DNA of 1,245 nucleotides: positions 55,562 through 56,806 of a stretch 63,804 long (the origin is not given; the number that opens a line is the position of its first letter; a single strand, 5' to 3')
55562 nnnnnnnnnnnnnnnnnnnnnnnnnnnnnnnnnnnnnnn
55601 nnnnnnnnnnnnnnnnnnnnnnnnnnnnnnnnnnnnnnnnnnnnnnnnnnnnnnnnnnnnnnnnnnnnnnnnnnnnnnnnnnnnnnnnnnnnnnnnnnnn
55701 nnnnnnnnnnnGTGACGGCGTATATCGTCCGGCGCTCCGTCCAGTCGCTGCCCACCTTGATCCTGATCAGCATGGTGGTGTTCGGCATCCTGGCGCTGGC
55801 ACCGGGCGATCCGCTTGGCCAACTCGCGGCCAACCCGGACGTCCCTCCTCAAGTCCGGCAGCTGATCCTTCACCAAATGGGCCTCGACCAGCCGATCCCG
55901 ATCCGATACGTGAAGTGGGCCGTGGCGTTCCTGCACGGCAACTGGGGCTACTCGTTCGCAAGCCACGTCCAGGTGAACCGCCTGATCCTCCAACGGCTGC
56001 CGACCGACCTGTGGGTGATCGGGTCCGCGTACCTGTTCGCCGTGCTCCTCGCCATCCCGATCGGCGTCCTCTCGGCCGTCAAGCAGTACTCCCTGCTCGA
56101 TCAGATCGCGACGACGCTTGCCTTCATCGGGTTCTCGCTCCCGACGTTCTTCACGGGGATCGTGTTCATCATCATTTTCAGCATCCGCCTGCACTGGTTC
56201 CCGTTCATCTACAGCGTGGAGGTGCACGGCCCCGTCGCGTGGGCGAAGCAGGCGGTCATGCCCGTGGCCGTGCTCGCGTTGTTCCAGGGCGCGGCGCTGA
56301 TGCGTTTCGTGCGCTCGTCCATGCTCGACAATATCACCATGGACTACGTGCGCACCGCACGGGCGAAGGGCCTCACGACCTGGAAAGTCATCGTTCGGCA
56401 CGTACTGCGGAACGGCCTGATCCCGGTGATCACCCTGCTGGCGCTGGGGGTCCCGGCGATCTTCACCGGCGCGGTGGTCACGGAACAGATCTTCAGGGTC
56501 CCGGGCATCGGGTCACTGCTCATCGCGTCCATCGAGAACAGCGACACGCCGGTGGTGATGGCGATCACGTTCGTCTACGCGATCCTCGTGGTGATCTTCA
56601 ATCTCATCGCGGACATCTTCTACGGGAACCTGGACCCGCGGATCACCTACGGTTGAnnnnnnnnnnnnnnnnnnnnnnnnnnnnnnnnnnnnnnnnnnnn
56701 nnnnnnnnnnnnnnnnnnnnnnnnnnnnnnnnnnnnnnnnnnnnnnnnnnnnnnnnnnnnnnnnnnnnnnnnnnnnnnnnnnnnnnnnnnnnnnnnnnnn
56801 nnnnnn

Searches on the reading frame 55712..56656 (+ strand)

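Call 9: search_protein_families(library=pfam, proteins=[window:55712-56656:+], max_evalue=0.001)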
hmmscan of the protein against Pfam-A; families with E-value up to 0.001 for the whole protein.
window:55712-56656:+ (314 aa): 2 families
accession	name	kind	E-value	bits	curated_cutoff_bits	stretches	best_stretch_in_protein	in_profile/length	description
PF00528.27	BPD_transp_1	-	4.6e-41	141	26.4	1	114-312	1-183/184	Binding-protein-dependent transport system inner membrane component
PF19300.4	BPD_transp_1_N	-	1.8e-12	47.9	23.8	1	1-100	1-111/114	Binding-prot-dependent transport system membrane comp, N-term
